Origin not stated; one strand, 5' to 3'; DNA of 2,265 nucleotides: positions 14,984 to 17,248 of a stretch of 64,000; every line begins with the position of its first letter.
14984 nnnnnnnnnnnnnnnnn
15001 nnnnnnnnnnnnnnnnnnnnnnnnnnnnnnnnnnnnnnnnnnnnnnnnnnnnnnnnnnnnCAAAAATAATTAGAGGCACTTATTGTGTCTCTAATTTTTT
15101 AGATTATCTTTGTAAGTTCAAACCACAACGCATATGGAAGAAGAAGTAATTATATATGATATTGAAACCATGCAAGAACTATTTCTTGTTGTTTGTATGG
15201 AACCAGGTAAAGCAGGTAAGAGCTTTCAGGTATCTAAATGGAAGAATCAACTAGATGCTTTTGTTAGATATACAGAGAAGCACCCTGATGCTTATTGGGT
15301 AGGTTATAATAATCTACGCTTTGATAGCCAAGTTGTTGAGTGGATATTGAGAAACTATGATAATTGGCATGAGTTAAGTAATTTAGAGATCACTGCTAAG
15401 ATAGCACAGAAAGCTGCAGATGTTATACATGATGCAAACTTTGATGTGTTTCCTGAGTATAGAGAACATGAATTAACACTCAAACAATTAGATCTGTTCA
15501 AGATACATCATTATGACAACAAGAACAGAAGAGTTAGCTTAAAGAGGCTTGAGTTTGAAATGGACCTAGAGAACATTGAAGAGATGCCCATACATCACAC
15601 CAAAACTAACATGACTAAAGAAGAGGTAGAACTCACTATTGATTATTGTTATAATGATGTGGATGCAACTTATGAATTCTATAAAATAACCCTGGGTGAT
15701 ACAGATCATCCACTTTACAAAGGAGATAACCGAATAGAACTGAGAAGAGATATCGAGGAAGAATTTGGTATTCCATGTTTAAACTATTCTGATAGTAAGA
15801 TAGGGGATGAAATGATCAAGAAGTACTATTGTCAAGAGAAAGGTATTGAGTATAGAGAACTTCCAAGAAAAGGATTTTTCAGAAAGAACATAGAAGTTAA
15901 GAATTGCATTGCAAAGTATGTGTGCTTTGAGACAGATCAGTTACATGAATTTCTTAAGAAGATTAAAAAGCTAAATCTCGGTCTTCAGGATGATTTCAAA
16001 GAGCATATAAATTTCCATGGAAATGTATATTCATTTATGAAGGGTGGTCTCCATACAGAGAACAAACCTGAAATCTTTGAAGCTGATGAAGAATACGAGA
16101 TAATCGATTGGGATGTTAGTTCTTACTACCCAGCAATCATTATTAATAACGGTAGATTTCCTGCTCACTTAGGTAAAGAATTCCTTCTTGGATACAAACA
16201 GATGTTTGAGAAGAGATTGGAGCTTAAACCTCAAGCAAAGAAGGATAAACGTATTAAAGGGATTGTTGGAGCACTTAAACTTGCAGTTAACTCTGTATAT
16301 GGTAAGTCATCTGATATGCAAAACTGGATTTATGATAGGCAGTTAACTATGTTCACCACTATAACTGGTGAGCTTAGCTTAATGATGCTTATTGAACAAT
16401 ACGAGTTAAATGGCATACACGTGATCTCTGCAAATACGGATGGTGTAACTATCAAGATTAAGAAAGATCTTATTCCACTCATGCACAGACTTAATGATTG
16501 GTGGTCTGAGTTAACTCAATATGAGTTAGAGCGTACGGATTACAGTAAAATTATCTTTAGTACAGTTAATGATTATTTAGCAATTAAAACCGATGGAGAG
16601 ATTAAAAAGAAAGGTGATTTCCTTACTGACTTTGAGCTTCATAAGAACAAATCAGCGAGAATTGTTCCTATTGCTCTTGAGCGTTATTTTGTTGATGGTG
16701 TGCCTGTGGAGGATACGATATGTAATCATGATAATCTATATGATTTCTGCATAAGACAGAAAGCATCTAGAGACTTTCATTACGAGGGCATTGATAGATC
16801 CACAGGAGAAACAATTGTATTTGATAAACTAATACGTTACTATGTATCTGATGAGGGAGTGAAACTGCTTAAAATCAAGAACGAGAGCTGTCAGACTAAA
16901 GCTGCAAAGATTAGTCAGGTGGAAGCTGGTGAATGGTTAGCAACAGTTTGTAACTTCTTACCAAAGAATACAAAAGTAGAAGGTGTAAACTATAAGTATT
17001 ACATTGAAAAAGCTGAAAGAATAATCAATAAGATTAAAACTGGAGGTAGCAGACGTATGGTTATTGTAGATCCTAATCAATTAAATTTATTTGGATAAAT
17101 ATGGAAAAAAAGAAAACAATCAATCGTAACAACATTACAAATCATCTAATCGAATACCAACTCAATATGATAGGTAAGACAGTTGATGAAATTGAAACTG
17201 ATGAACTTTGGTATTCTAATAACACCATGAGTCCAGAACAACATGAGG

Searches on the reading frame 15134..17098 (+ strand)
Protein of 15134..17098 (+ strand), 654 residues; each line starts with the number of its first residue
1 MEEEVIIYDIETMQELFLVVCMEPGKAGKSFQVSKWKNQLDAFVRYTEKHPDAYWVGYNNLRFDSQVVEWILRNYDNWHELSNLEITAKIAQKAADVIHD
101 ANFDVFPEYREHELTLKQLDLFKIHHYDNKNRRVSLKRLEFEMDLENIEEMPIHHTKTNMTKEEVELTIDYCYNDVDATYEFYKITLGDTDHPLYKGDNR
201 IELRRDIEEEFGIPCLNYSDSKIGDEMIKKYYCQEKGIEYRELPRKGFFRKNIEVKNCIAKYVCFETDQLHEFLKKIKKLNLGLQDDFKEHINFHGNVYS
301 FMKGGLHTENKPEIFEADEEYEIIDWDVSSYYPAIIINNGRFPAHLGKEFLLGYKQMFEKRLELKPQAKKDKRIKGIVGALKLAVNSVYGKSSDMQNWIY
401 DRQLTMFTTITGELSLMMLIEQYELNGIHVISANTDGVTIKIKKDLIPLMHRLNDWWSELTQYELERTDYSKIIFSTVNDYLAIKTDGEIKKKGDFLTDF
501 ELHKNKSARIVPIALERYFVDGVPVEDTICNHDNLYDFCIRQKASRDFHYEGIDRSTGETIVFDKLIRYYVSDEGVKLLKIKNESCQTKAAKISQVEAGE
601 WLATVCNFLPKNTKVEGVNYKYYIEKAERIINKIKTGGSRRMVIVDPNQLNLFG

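Call 58: search_protein_families(library=phrogs, proteins=[window:15134-17098:+], max_evalue=0.001)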
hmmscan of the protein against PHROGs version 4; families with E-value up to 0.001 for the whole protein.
window:15134-17098:+ (654 aa): 3 families
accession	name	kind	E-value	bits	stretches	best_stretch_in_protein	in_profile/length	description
phrog_1252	-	DNA, RNA and nucleotide metabolism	6.6e-142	475.3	1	2-636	51-653/663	DNA polymerase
phrog_18505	-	DNA, RNA and nucleotide metabolism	1.1e-44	154.1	1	376-578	35-243/349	DNA polymerase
phrog_15833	-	DNA, RNA and nucleotide metabolism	5.8e-14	53.2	1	491-581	7-101/192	DNA polymerase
